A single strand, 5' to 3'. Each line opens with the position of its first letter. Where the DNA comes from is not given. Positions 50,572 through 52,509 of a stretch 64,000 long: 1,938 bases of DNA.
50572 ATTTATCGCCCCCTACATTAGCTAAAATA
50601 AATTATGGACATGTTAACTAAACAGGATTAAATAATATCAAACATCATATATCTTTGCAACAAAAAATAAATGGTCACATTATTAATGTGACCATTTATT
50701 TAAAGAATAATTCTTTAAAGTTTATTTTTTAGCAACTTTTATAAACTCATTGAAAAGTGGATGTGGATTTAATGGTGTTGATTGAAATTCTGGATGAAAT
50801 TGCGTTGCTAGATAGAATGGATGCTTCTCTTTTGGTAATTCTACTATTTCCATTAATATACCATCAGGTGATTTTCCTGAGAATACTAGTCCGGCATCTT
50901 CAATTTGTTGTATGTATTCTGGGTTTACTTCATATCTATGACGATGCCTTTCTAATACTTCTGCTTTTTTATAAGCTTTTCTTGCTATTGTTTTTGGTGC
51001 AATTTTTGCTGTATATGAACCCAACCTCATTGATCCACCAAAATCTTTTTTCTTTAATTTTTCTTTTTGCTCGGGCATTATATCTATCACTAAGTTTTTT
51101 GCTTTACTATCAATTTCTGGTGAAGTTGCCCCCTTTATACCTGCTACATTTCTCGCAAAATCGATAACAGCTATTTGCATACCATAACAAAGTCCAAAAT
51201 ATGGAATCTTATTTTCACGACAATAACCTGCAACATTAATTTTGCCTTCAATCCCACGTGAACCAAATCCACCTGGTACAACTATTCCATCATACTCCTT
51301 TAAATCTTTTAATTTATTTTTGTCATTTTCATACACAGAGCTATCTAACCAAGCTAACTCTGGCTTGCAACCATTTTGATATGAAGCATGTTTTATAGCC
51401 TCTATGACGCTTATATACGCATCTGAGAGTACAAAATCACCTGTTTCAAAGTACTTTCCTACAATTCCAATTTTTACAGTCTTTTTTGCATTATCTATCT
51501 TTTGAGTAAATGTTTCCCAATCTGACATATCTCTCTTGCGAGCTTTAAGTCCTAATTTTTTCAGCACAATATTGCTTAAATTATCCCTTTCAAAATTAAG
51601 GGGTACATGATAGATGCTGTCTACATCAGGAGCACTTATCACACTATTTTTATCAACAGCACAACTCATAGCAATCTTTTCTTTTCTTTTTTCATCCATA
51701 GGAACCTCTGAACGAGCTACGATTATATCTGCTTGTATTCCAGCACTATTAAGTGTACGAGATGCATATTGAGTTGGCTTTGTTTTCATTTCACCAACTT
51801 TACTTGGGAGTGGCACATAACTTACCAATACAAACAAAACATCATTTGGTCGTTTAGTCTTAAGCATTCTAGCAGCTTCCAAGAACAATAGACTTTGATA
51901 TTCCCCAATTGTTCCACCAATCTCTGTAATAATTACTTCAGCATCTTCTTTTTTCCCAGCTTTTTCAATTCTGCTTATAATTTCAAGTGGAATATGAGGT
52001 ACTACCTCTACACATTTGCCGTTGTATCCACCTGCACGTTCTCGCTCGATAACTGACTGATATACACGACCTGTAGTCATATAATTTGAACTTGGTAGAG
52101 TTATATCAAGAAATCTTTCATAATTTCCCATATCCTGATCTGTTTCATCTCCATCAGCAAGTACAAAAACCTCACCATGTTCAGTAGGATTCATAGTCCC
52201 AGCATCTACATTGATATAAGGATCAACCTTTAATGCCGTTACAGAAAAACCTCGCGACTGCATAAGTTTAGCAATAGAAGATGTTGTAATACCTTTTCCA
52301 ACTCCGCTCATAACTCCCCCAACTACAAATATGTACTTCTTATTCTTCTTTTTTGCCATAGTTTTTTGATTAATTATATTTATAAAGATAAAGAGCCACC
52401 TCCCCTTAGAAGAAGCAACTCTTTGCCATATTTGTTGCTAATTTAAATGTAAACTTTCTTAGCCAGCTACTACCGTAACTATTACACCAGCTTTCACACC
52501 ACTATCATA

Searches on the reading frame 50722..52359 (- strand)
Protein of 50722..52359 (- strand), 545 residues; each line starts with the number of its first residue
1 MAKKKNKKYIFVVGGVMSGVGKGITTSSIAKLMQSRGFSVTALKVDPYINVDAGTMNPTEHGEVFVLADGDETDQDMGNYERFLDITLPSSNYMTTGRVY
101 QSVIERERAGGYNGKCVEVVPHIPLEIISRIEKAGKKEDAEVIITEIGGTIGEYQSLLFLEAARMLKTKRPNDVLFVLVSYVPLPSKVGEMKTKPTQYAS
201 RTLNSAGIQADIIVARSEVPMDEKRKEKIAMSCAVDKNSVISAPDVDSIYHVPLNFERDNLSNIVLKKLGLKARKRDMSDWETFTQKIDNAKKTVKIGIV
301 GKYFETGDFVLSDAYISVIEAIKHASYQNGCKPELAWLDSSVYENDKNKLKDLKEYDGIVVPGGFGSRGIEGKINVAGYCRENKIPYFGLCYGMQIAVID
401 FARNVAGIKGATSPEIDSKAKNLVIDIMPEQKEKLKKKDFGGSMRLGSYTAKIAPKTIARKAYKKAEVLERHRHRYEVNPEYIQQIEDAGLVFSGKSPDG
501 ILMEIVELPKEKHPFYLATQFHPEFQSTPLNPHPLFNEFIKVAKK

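Call 56: search_protein_families(library=ncbifam, proteins=[window:50722-52359:-], max_evalue=1e-10)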
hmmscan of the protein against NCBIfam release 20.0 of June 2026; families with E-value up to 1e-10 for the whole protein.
window:50722-52359:- (545 aa): 3 families
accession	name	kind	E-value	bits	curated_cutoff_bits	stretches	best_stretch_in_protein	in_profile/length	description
NF003792.0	PRK05380.1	equivalog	2.9e-215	716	308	1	6-544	2-527/534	CTP synthase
TIGR00337.1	PyrG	equivalog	4.4e-211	702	462.75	1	6-541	2-525/526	glutamine hydrolyzing CTP synthase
NF004836.1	PRK06186.1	equivalog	5.2e-39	133.7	260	1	296-543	2-227/228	CTP synthase C-terminal region-related (seleno)protein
